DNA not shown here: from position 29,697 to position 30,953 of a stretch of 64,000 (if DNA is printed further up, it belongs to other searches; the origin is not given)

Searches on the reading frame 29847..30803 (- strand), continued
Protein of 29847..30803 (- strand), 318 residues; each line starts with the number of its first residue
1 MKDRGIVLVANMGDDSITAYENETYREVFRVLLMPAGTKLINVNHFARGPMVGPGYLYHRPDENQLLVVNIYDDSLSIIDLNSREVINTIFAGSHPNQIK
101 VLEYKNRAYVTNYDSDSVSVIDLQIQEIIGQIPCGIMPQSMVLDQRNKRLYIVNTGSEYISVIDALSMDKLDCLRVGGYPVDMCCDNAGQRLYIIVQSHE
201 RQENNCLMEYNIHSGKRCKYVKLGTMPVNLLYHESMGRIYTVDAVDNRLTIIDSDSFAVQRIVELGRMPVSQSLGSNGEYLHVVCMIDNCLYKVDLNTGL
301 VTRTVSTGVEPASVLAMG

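Call 28: find_encoding_contigs(protein=P0008, flank=2500, max_places=2)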
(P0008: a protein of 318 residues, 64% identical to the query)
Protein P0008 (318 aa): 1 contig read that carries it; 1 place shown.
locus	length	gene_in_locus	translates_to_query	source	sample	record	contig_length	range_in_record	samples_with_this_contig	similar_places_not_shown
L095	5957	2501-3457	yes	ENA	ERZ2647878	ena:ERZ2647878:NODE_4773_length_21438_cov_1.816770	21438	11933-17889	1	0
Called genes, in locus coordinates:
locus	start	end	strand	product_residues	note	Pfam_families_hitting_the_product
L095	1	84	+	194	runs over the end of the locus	PF00475:IGPD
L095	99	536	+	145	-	PF00977:His_biosynth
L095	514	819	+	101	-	PF00977:His_biosynth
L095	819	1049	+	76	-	PF00977:His_biosynth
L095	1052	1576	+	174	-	PF00977:His_biosynth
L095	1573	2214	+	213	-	PF01502:PRA-CH, PF01503:PRA-PH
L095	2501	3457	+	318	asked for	PF21783:YNCE (faint)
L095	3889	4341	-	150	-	PF00269:SASP (weak)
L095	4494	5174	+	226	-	PF00037:Fer4 (faint), PF12837:Fer4_6 (faint), PF12838:Fer4_7 (weak), PF13484:Fer4_16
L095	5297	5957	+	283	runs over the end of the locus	PF01522:Polysacc_deac_1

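Call 60: find_encoding_contigs(protein=P0009, flank=1500, max_places=2)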
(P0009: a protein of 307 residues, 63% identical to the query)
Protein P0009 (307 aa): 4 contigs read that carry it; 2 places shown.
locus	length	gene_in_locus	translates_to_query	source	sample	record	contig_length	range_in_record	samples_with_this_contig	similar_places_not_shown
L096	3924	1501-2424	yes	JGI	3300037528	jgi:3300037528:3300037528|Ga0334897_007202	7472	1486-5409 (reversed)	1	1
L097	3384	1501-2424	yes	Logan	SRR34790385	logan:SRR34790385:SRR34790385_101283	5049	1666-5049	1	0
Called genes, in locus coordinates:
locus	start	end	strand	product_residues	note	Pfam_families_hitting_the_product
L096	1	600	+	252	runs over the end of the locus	PF00977:His_biosynth, PF03060:NMO (faint)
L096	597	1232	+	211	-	PF01502:PRA-CH, PF01503:PRA-PH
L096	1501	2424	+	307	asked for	PF21783:YNCE (faint)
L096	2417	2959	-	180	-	PF14277:DUF4364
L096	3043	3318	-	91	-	PF00269:SASP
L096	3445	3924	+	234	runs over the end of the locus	PF13484:Fer4_16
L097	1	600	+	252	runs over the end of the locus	PF00977:His_biosynth, PF03060:NMO (faint)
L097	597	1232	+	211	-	PF01502:PRA-CH, PF01503:PRA-PH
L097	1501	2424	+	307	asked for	PF21783:YNCE (faint)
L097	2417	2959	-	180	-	PF14277:DUF4364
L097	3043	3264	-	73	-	PF00269:SASP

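Call 61: find_encoding_contigs(protein=P0007, flank=1500, max_places=2)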
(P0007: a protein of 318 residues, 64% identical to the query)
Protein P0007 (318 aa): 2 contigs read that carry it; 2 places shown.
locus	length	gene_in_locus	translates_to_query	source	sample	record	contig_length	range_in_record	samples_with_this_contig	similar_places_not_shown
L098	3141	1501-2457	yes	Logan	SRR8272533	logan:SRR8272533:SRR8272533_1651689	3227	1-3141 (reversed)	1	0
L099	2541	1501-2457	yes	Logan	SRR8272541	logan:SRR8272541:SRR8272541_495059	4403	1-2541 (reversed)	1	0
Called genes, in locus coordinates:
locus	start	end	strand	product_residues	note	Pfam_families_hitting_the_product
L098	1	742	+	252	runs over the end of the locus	PF00977:His_biosynth, PF03060:NMO (faint)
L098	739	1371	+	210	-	PF01502:PRA-CH, PF01503:PRA-PH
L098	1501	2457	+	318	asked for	PF02239:Cytochrom_D1 (faint), PF21783:YNCE (faint)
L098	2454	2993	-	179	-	PF14277:DUF4364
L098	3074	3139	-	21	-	?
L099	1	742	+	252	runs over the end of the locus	PF00977:His_biosynth, PF03060:NMO (faint)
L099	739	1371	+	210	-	PF01502:PRA-CH, PF01503:PRA-PH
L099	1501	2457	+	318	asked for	PF02239:Cytochrom_D1 (faint), PF21783:YNCE (faint)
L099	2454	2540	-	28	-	?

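Call 62: find_encoding_contigs(protein=P0002, flank=1500, max_places=2)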
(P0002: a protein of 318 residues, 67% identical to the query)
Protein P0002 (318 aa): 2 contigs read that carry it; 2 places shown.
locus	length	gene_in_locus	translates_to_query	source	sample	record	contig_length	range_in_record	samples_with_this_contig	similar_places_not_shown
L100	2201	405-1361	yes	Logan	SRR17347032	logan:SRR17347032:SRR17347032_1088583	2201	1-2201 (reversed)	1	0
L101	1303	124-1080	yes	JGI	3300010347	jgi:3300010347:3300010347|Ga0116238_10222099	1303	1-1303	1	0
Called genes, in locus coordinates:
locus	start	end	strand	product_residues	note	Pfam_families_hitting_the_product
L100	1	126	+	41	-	?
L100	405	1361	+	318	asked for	PF21783:YNCE (faint)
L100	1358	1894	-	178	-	PF14277:DUF4364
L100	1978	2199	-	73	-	PF00269:SASP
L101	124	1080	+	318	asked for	PF21783:YNCE (faint)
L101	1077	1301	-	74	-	?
